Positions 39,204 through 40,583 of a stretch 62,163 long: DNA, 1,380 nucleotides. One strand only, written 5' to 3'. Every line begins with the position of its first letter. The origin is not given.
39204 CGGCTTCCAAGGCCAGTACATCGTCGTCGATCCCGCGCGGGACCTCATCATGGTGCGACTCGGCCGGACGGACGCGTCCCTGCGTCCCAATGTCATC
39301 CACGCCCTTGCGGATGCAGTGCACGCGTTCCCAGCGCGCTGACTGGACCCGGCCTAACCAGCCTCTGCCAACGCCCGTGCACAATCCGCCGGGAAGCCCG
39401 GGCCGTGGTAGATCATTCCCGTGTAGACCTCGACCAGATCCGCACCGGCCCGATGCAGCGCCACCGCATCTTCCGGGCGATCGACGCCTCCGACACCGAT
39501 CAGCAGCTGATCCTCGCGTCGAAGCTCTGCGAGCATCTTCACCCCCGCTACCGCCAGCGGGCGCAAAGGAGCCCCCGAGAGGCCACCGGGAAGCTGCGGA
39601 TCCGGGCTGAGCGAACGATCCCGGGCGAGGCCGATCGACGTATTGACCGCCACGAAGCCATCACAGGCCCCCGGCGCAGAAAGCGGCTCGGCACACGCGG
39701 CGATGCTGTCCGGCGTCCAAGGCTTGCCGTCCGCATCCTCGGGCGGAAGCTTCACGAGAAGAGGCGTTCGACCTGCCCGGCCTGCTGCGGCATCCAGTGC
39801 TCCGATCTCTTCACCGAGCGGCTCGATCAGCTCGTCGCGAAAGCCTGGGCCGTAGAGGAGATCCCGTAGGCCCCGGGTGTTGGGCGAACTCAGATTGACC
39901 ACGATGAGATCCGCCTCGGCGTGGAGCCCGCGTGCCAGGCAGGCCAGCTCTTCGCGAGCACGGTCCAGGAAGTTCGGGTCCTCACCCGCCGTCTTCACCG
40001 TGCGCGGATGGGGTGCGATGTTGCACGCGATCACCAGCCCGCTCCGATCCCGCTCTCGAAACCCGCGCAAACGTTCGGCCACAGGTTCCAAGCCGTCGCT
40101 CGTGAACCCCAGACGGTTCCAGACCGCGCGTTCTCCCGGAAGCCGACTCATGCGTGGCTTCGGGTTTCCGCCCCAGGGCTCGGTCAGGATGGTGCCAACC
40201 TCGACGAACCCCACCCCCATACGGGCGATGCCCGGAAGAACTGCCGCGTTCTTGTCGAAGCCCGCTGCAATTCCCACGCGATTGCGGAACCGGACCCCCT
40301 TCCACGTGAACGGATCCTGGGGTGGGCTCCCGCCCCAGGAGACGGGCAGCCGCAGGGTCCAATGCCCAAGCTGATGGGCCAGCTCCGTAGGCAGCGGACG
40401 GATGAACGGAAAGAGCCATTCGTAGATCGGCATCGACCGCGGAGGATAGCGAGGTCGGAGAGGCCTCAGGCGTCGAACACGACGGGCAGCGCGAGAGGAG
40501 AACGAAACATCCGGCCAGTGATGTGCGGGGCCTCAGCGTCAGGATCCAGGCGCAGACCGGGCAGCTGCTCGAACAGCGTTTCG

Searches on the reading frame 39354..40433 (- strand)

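Call 80: search_protein_families(library=pfam, proteins=[window:39354-40433:-])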
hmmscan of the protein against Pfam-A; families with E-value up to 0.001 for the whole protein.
window:39354-40433:- (359 aa): 2 families
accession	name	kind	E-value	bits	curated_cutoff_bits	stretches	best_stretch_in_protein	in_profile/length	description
PF01180.27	DHO_dh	-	1.1e-44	153.2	27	1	45-356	7-288/291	Dihydroorotate dehydrogenase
PF12057.13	BAG6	-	0.00038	20.7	25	1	115-190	8-81/115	BCL2-associated athanogene 6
